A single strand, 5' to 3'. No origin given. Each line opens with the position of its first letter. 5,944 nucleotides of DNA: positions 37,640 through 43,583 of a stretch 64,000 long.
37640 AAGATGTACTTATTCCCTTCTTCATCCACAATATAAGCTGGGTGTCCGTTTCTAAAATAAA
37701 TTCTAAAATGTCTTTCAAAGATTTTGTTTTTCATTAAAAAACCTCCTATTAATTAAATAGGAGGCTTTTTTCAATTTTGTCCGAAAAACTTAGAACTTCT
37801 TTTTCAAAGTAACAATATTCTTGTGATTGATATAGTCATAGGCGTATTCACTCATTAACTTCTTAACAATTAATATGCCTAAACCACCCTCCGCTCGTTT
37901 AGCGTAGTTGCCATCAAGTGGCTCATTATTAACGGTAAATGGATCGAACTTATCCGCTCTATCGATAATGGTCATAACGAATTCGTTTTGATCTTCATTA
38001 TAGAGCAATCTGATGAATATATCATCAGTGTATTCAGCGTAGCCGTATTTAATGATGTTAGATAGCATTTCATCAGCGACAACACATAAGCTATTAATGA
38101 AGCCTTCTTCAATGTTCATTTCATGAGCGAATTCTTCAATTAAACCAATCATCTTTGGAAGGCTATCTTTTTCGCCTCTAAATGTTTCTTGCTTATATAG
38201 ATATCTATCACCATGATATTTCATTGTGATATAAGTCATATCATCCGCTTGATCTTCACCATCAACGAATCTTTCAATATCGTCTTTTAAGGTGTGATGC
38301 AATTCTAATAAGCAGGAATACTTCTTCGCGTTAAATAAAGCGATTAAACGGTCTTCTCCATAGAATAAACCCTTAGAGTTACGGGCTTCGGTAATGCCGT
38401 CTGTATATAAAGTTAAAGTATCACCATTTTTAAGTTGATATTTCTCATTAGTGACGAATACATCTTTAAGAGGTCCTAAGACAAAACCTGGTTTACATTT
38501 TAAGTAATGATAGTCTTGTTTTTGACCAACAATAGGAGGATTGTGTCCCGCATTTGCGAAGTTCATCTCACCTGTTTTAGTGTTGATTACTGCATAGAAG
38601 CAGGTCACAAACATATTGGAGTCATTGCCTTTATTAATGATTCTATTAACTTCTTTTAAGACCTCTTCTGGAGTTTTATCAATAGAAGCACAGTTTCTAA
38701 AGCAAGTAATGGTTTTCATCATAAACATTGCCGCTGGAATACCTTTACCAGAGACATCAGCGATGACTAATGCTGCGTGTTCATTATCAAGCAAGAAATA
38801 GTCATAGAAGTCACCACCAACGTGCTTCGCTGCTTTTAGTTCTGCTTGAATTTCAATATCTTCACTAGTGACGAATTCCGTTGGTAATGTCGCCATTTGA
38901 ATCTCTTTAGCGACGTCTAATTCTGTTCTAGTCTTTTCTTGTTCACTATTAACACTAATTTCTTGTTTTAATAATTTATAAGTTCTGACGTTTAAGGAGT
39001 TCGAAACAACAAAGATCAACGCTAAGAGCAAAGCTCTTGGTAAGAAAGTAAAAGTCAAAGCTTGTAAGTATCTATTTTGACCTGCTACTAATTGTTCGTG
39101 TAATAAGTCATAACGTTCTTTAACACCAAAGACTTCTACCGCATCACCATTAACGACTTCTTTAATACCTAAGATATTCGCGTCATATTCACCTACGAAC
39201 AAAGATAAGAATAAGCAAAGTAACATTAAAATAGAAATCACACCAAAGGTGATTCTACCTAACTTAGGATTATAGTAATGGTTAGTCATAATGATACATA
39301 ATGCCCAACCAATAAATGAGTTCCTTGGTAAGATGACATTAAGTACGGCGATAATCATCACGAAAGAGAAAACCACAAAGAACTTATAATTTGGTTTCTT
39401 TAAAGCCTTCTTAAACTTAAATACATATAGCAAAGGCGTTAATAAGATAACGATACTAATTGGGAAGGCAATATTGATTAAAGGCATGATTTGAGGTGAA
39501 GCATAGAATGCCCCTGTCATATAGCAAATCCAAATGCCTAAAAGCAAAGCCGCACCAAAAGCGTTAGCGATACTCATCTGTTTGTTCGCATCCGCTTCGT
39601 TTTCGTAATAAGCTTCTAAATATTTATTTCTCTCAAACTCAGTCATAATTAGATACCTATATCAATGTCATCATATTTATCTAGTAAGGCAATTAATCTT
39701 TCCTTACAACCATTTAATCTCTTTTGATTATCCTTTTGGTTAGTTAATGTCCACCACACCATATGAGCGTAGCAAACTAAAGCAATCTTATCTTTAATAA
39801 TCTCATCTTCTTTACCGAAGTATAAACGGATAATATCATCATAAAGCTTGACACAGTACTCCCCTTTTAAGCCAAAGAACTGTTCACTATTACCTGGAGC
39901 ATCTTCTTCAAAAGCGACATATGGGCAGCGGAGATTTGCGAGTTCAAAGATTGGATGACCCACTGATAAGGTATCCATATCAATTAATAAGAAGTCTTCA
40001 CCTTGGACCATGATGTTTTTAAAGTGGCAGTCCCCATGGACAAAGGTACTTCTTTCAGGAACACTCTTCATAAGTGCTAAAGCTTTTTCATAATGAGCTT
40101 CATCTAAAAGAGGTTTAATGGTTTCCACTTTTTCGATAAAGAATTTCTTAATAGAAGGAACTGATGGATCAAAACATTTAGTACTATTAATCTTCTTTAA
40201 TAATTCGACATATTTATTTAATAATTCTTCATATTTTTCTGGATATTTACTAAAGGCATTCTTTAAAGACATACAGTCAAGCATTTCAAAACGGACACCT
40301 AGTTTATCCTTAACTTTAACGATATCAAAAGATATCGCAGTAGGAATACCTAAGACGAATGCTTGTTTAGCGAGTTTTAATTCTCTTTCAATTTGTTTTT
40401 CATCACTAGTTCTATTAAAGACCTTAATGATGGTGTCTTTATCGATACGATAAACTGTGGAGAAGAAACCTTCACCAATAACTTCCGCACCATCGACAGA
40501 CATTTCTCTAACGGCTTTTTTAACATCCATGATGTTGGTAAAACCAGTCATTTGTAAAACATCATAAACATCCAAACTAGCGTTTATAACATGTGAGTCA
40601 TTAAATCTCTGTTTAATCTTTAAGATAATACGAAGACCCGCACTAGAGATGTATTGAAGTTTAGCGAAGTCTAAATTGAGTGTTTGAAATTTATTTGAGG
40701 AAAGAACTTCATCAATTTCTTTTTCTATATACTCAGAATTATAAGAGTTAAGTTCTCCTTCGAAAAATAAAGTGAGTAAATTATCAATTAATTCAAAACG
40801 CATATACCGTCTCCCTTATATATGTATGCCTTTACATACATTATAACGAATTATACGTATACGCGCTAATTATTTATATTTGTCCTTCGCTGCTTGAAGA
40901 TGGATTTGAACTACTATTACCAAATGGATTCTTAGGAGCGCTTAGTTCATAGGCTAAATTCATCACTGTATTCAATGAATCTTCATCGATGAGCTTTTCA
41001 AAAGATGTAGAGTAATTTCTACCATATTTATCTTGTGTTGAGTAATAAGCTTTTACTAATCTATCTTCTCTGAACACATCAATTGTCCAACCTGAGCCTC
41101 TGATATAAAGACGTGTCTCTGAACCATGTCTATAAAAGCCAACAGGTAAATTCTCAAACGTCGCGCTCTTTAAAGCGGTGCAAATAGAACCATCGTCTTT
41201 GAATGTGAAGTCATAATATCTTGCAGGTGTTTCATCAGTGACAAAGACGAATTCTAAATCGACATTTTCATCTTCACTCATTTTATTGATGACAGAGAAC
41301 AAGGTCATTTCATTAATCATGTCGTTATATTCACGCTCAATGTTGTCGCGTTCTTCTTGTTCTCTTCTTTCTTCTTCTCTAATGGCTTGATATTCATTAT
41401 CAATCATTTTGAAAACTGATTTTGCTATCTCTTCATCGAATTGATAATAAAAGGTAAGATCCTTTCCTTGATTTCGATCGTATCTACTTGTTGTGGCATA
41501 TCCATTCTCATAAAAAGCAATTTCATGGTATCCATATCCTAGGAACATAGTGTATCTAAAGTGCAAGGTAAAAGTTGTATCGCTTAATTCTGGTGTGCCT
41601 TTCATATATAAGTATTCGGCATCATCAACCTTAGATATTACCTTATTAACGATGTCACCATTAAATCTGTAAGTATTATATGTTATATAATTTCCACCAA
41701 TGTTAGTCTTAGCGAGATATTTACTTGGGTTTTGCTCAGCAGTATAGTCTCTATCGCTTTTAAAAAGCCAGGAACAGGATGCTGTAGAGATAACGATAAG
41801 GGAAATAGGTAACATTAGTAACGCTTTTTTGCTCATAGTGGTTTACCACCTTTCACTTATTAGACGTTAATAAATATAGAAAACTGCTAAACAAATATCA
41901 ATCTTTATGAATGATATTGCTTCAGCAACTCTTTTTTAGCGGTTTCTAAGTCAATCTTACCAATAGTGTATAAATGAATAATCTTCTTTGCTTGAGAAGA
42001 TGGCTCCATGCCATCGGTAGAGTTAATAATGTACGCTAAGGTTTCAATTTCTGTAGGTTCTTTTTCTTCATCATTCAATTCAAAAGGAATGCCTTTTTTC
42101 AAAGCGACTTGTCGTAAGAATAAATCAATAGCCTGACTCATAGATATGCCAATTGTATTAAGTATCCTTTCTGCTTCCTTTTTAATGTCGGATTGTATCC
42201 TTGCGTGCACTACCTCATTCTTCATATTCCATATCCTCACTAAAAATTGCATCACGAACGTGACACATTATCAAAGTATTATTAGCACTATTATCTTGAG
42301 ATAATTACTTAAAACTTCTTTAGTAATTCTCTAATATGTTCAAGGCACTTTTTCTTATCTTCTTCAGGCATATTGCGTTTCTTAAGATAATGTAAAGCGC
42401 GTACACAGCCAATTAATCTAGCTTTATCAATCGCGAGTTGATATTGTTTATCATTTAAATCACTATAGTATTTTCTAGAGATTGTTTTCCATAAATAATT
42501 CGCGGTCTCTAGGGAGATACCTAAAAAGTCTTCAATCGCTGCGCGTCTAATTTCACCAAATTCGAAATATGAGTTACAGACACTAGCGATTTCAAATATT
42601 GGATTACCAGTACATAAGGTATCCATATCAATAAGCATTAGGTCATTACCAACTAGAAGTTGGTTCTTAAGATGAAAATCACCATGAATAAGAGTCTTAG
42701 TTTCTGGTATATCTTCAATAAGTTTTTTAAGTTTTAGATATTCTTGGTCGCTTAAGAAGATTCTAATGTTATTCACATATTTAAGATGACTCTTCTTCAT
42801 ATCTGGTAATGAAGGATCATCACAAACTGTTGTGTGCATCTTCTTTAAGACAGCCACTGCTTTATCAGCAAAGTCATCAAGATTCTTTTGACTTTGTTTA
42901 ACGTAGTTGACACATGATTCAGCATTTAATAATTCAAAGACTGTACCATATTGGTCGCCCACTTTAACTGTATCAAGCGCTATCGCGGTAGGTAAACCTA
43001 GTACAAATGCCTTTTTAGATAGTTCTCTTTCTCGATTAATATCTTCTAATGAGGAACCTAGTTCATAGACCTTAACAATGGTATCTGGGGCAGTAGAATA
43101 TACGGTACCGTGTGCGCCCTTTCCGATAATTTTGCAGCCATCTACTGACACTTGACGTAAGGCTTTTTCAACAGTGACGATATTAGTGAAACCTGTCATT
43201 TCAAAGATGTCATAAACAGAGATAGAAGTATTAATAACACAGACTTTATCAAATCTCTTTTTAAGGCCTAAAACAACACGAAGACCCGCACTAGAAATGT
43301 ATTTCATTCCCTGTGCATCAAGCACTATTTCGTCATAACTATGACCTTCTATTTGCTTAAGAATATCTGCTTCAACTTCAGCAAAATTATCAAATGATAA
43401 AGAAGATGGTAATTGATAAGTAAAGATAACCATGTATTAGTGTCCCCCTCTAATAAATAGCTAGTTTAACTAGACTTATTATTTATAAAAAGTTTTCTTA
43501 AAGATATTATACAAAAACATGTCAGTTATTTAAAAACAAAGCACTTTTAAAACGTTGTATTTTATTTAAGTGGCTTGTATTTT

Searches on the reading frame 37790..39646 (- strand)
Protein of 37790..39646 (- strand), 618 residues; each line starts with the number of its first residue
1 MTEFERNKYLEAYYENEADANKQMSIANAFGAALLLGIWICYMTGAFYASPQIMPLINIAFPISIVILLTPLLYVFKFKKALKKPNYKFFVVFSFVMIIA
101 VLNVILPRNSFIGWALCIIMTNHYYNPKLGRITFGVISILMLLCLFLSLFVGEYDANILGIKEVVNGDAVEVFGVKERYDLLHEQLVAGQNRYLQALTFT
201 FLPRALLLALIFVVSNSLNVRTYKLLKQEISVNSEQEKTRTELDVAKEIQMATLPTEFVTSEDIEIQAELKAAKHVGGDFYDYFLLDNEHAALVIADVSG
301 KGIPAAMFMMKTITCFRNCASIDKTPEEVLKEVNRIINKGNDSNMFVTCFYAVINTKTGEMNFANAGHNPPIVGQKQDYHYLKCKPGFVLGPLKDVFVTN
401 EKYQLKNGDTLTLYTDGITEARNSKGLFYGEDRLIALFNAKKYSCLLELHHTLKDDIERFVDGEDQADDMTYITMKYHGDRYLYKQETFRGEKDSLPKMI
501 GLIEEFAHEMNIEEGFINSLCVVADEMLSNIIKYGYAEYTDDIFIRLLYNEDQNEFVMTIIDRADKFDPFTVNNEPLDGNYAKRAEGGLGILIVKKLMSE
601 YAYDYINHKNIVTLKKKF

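Call 71: search_protein_families(library=pfam, proteins=[window:37790-39646:-], max_evalue=1e-8)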
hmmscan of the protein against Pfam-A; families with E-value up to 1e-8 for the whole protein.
window:37790-39646:- (618 aa): 2 families
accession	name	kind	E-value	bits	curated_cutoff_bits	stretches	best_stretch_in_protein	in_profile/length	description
PF07228.17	SpoIIE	-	1.4e-52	178.9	25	1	288-477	2-191/192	Stage II sporulation protein E (SpoIIE)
PF13581.12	HATPase_c_2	-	2.4e-18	66.8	27.4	1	492-616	4-127/127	Histidine kinase-like ATPase domain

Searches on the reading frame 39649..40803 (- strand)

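Call 71: search_protein_families(library=pfam, proteins=[window:39649-40803:-], max_evalue=1e-8)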
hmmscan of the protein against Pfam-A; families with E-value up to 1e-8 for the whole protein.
window:39649-40803:- (384 aa): 2 families
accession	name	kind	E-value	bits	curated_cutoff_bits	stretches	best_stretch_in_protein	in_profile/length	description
PF01636.29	APH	-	7.2e-14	52.5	23.2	1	107-291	3-209/239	Phosphotransferase enzyme family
PF01740.26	STAS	-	2.3e-12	47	22.6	1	5-100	6-105/106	STAS domain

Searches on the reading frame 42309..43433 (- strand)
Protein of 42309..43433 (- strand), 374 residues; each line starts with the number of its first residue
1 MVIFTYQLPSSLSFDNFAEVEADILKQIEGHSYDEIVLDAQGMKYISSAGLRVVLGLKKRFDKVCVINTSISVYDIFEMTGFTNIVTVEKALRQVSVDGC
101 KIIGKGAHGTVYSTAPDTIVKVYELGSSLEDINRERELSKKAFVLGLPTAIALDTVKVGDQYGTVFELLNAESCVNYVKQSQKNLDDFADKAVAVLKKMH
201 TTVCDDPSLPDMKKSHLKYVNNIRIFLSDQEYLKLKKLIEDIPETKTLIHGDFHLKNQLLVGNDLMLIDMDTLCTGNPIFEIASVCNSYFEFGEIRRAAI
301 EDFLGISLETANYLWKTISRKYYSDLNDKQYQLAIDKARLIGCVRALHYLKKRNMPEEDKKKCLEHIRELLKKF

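Call 71: search_protein_families(library=pfam, proteins=[window:42309-43433:-], max_evalue=1e-8)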
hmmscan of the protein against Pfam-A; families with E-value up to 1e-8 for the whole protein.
window:42309-43433:- (374 aa): 2 families
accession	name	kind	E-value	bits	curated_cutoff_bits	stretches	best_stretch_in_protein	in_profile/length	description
PF01636.29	APH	-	1.5e-16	61.4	23.2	1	101-302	3-227/239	Phosphotransferase enzyme family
PF01740.26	STAS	-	1.1e-11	44.8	22.6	1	4-92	11-103/106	STAS domain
